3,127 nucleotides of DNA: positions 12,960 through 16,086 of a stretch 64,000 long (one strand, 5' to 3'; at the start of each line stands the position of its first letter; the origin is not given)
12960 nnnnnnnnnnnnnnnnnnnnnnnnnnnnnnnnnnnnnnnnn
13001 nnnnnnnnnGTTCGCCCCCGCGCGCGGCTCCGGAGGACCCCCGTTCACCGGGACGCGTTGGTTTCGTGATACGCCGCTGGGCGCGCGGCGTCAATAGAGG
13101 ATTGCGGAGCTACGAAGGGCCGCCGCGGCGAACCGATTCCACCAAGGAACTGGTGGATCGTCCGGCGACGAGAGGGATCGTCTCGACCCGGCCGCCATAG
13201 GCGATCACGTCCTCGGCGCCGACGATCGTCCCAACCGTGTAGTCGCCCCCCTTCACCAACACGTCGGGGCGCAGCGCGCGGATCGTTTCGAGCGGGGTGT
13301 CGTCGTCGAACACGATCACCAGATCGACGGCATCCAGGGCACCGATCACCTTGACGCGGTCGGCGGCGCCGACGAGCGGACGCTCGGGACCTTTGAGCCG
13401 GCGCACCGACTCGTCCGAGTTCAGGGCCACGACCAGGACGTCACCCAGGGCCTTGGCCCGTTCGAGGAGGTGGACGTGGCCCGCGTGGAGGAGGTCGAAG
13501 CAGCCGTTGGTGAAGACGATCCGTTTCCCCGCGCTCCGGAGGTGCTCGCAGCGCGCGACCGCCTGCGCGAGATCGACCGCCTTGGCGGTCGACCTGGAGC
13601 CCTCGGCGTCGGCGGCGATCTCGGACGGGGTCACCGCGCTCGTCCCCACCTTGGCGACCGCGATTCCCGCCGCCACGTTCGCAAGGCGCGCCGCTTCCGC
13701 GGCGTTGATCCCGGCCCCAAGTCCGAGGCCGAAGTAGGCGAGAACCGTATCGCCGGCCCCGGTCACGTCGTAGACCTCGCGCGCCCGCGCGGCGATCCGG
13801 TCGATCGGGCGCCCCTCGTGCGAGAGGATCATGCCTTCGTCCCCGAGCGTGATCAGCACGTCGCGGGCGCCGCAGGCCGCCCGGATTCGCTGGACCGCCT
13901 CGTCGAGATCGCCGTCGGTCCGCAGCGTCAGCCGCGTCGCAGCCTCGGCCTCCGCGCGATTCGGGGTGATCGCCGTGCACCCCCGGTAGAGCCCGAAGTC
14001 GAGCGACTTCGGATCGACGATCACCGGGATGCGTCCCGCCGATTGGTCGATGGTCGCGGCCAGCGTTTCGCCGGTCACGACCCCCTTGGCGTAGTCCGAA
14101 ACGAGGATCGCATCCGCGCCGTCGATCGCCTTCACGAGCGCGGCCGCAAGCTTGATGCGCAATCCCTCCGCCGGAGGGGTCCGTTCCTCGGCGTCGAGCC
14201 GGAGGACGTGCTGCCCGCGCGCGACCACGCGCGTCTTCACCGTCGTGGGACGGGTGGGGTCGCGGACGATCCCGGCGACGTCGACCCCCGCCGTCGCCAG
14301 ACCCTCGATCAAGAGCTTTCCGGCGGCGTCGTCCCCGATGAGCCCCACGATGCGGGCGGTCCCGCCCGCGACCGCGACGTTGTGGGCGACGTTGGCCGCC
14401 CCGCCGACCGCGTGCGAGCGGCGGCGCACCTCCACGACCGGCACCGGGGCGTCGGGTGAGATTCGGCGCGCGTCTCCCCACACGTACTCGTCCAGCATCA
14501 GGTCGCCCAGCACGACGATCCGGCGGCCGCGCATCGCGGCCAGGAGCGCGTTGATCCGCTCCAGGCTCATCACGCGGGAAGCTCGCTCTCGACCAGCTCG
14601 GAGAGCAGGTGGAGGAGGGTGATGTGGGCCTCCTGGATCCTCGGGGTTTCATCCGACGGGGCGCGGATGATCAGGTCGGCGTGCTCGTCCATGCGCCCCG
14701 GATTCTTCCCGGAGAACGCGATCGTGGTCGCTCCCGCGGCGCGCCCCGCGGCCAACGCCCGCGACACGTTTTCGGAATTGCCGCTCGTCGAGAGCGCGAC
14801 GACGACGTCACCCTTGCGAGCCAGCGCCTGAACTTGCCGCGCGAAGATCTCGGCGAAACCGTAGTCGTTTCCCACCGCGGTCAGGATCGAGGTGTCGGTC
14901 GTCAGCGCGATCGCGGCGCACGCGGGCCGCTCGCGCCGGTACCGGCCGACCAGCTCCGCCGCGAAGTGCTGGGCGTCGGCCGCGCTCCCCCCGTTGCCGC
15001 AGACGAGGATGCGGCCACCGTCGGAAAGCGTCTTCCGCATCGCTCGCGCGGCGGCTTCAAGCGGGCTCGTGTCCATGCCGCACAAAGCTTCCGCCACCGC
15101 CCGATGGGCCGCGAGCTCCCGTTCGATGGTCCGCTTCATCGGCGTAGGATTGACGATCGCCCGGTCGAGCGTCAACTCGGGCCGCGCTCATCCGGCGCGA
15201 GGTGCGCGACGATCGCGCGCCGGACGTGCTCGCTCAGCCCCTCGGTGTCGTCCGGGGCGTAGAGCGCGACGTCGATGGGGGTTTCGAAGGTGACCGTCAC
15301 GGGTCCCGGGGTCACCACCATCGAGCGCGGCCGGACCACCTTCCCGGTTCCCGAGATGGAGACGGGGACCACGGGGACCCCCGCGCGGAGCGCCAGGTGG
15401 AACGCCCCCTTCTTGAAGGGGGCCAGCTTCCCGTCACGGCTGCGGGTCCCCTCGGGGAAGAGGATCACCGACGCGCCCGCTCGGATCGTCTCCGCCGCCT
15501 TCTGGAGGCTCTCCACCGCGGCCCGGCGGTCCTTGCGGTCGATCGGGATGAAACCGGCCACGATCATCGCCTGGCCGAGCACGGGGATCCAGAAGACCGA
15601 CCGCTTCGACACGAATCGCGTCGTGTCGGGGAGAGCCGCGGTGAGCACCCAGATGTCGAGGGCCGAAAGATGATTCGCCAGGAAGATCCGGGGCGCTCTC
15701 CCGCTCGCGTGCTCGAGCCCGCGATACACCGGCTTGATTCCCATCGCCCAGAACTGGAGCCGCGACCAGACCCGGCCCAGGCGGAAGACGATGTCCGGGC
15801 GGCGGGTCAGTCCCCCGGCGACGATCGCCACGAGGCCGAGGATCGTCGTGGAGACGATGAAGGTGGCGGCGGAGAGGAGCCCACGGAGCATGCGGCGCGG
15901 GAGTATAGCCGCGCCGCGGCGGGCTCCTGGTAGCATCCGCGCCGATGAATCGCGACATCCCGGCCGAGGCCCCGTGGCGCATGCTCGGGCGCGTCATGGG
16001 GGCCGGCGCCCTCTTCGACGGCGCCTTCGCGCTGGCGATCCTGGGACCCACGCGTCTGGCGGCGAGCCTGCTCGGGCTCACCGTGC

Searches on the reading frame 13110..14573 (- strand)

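Call 7: search_protein_families(library=pfam, proteins=[window:13110-14573:-], max_evalue=0.001)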
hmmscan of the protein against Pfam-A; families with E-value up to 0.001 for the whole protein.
window:13110-14573:- (487 aa): 3 families
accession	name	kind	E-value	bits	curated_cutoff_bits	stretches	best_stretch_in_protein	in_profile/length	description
PF00294.29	PfkB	-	6.9e-42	144.3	25.8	1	18-316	3-300/302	pfkB family carbohydrate kinase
PF01467.32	CTP_transf_like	-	1.7e-19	70.8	21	1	354-448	1-93/133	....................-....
PF08543.17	Phos_pyr_kin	-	2e-05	24.5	27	1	196-299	117-225/246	Phosphomethylpyrimidine kinase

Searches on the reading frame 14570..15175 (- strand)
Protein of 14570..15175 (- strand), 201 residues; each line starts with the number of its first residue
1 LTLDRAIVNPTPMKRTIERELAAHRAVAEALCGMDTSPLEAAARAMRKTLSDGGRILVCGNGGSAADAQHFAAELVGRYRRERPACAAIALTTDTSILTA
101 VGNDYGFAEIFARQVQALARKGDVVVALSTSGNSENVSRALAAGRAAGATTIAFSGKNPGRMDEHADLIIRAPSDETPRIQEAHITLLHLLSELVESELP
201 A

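Call 7: search_protein_families(library=pfam, proteins=[window:14570-15175:-], max_evalue=0.001)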
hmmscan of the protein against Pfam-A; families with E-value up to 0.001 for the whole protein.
window:14570-15175:- (201 aa): 2 families
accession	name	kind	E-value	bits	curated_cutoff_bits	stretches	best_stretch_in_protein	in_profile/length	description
PF13580.11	SIS_2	-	4.8e-29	101.6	27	1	25-156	7-138/138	SIS domain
PF01380.27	SIS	-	5.6e-10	39.6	25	1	108-178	40-110/131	SIS domain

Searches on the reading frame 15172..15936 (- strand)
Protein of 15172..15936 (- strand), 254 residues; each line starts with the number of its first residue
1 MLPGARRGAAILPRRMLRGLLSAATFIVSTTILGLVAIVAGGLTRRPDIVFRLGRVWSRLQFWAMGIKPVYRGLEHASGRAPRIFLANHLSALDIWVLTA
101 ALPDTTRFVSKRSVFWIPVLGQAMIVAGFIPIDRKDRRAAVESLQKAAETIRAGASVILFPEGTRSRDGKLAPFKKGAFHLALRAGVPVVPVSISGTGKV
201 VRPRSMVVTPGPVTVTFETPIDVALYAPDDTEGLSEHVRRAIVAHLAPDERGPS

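Call 7: search_protein_families(library=pfam, proteins=[window:15172-15936:-], max_evalue=0.001)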
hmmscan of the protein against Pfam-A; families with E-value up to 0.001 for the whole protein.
window:15172-15936:- (254 aa): 1 family
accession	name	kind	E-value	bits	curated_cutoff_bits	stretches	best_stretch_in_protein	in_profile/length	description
PF01553.26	Acyltransferase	-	5.1e-36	123.8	23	1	71-195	4-132/132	Acyltransferase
